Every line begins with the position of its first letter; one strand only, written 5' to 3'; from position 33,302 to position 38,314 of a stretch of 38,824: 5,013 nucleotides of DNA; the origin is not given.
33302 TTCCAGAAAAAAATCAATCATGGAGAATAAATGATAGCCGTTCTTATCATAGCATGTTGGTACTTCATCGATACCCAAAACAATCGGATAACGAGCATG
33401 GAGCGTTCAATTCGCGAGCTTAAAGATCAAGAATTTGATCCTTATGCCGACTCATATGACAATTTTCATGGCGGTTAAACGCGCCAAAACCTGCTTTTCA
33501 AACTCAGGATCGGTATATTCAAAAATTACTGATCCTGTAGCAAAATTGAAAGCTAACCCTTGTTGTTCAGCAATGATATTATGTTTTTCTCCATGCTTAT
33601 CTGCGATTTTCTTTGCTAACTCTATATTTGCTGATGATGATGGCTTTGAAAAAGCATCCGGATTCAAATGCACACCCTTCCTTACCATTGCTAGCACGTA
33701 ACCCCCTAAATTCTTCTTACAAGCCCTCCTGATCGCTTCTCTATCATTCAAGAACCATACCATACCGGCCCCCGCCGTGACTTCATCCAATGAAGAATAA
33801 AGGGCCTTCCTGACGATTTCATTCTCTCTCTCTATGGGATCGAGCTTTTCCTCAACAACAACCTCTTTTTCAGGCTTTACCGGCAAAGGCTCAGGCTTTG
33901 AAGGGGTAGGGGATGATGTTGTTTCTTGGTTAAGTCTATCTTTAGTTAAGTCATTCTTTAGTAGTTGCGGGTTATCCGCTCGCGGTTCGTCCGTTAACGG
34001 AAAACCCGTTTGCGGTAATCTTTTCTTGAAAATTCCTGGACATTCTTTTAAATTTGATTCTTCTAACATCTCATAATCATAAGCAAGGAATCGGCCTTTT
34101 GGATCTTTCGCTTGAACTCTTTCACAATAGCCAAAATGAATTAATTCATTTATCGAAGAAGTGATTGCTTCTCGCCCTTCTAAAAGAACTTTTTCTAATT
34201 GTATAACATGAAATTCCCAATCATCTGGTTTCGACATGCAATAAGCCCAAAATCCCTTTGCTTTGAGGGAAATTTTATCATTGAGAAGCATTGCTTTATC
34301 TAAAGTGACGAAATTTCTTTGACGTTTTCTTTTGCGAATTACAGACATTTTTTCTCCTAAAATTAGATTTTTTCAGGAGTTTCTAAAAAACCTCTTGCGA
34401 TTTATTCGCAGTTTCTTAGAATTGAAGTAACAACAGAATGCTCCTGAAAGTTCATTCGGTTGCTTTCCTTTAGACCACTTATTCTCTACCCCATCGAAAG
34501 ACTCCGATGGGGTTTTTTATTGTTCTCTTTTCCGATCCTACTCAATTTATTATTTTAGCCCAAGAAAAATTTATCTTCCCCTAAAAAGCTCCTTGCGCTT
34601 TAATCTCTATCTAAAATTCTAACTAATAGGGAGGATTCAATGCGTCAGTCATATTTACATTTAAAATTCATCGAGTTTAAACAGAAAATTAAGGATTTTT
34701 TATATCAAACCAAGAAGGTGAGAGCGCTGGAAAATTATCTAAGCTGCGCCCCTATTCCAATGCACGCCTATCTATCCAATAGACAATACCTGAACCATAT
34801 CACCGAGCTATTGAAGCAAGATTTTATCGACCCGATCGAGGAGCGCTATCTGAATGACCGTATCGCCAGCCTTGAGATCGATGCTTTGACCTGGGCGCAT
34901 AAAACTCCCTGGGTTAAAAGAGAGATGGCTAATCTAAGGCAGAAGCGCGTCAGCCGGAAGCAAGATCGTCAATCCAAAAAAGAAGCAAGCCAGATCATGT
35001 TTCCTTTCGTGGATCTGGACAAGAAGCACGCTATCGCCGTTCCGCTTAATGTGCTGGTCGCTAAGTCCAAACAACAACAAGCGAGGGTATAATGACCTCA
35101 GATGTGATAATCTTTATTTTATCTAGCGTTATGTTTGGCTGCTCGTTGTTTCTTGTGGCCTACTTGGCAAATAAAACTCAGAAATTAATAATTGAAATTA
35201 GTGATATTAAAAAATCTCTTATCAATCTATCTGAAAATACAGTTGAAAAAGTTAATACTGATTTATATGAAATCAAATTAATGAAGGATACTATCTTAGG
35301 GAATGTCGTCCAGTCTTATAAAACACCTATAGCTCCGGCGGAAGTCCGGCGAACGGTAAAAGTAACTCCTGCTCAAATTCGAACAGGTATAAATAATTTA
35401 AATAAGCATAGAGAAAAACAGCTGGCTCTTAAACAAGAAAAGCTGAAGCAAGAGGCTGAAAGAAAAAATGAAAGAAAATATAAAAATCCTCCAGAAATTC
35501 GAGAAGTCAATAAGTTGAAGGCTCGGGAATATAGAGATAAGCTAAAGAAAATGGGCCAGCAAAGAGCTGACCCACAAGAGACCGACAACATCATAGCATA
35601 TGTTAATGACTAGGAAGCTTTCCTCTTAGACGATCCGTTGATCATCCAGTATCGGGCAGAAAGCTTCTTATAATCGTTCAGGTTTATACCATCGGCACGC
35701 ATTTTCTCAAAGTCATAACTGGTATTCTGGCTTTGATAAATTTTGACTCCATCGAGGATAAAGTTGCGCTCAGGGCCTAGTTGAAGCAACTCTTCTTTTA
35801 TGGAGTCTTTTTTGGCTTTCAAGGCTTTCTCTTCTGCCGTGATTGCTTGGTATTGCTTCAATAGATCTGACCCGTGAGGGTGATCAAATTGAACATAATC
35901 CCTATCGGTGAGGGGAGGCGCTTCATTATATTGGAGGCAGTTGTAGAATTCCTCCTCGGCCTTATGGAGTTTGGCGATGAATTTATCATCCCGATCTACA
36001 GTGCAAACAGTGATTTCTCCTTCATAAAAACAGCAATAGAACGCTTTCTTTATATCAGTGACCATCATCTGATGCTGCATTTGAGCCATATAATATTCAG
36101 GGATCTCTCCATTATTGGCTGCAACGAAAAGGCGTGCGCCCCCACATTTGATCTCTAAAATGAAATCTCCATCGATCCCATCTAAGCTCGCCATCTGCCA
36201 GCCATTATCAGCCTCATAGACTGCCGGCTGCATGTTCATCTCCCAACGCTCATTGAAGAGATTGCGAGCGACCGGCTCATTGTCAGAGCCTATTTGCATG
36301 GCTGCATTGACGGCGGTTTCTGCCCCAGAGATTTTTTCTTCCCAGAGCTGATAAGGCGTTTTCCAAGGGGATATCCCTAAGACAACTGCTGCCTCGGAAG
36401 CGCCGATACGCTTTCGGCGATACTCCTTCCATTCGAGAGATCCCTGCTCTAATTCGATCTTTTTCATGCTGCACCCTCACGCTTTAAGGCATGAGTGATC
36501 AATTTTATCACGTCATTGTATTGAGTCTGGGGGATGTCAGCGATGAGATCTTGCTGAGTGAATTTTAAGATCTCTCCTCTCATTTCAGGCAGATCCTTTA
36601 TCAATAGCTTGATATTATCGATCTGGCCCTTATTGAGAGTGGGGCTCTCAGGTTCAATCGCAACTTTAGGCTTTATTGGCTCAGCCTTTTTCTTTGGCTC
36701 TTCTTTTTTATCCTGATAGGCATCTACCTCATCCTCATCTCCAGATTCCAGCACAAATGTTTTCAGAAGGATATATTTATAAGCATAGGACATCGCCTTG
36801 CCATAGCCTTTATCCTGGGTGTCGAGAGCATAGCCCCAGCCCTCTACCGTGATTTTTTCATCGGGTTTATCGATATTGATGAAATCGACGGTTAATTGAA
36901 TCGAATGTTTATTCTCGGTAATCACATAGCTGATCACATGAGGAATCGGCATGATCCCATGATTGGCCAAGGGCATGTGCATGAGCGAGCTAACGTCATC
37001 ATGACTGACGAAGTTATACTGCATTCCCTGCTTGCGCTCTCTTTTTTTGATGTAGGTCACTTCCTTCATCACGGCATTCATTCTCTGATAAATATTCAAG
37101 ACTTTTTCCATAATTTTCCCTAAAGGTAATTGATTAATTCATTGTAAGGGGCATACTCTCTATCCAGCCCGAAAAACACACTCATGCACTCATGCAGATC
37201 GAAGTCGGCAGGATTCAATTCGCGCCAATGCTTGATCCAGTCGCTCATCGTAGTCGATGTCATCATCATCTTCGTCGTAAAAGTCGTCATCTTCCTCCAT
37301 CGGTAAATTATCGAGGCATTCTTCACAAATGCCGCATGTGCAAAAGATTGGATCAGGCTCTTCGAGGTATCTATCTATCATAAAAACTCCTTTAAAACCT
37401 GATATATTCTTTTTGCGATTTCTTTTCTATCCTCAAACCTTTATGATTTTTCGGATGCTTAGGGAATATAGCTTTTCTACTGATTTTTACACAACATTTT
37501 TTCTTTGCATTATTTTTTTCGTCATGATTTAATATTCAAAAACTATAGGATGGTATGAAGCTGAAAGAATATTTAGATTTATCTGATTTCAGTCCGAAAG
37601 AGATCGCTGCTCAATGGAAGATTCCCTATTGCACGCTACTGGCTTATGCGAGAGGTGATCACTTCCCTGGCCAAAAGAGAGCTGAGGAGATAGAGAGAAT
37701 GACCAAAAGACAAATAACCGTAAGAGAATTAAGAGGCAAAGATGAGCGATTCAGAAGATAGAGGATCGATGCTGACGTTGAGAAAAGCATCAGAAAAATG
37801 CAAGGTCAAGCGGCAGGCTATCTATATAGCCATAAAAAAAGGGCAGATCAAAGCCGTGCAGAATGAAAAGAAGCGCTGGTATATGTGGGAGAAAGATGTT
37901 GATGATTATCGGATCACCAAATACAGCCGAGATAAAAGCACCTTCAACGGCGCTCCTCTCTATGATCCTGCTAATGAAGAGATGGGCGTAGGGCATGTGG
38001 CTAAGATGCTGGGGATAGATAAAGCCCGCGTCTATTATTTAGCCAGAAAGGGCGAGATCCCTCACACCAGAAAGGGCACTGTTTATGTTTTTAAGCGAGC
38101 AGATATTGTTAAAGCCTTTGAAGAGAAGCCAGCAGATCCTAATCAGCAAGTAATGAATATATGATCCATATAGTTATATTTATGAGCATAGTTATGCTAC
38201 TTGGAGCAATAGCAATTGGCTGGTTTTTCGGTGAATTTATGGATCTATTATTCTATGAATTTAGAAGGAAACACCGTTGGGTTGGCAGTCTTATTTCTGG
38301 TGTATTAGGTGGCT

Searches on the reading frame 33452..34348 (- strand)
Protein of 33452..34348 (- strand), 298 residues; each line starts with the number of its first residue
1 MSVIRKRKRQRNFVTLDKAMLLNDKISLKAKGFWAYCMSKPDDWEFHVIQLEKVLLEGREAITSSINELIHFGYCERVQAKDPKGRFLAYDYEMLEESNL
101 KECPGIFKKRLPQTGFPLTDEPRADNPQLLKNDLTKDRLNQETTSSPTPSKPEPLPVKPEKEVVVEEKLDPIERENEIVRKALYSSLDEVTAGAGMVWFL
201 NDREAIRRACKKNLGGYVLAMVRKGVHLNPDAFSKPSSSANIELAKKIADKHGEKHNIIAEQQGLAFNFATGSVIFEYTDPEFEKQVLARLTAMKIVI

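Call 8: search_protein_families(library=phrogs, proteins=[window:33452-34348:-], max_evalue=0.001)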
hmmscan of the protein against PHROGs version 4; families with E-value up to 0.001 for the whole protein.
window:33452-34348:- (298 aa): 10 families
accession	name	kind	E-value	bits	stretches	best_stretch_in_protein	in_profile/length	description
phrog_4707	-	DNA, RNA and nucleotide metabolism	2.6e-18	67.7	1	3-163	7-158/409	replication initiation protein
phrog_11718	-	unknown function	1.9e-14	54.8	1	3-99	3-100/105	-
phrog_22134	-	unknown function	4.9e-10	40.6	1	21-147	7-133/262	-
phrog_186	-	DNA, RNA and nucleotide metabolism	7e-10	40.1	1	5-142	14-157/308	DnaD-like helicase loader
phrog_1456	-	DNA, RNA and nucleotide metabolism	8.4e-10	39.2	1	6-86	6-86/365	DNA binding protein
phrog_37920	-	DNA, RNA and nucleotide metabolism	6.7e-09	36.3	1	3-87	2-86/245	HTH DNA binding protein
phrog_428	-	DNA, RNA and nucleotide metabolism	8.7e-09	36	1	1-151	79-220/455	replication initiation protein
phrog_23842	-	unknown function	1.9e-07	31.6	1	3-98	14-110/317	-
phrog_27492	-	unknown function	2.1e-07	31.7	1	3-76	14-88/304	-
phrog_270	-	DNA, RNA and nucleotide metabolism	0.00038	20.9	1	7-152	26-172/383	replication initiation protein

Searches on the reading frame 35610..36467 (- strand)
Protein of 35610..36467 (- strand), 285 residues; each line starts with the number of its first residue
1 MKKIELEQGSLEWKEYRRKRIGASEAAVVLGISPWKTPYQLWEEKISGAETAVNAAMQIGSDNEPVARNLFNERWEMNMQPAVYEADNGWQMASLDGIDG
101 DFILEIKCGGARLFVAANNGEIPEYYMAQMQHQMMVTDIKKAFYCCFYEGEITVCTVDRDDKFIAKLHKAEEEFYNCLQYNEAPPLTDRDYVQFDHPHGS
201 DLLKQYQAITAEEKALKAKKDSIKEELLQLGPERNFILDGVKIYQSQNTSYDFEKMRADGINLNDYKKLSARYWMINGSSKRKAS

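Call 8: search_protein_families(library=phrogs, proteins=[window:35610-36467:-], max_evalue=0.001)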
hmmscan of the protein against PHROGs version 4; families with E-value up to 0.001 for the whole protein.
window:35610-36467:- (285 aa): 4 families
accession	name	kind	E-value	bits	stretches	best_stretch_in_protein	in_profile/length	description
phrog_434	-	DNA, RNA and nucleotide metabolism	1.2e-61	210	1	3-277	50-360/372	RecE-like recombination exonuclease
phrog_7655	-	DNA, RNA and nucleotide metabolism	6.9e-23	82.2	1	1-146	1-151/551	RecE-like recombination exonuclease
phrog_149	-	DNA, RNA and nucleotide metabolism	2.1e-16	60.5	1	4-179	595-794/1242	exonuclease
phrog_19855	-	head and packaging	4.4e-08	32.1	1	5-148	461-607/1257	virion structural protein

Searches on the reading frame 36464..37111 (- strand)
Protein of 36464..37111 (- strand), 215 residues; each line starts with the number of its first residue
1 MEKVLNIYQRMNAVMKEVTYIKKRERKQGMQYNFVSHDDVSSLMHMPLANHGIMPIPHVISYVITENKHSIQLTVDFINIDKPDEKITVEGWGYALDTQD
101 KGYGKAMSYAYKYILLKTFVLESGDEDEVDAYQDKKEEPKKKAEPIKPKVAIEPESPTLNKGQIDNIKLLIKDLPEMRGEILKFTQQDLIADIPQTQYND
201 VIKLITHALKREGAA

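Call 8: search_protein_families(library=phrogs, proteins=[window:36464-37111:-], max_evalue=0.001)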
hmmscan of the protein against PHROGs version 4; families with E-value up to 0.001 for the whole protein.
window:36464-37111:- (215 aa): 4 families
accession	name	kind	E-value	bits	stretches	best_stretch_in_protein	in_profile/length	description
phrog_155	-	DNA, RNA and nucleotide metabolism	7.1e-31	108.9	1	1-210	62-269/308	Erf-like ssDNA annealing protein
phrog_21649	-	unknown function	4.2e-14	53.5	1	6-163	41-198/351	-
phrog_2324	-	DNA, RNA and nucleotide metabolism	1.9e-08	35.1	1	2-149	6-147/193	Erf-like ssDNA annealing protein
phrog_34331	-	unknown function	6.3e-05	23.8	1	30-122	50-150/239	-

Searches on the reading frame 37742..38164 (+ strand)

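Call 34: search_protein_families(library=pfam, proteins=[window:37742-38164:+], max_evalue=0.01)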
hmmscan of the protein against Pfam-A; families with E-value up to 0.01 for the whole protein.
window:37742-38164:+ (140 aa): 3 families
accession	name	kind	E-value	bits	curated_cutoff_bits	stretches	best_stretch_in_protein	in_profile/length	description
PF12728.13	HTH_17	-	2.6e-18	66.4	27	2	82-129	3-50/51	Helix-turn-helix domain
PF00376.29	MerR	-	0.00073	19.7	28.2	0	84-111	3-30/38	MerR family regulatory protein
PF13411.12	MerR_1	-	0.0011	19.5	21.6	0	83-123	3-44/69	MerR HTH family regulatory protein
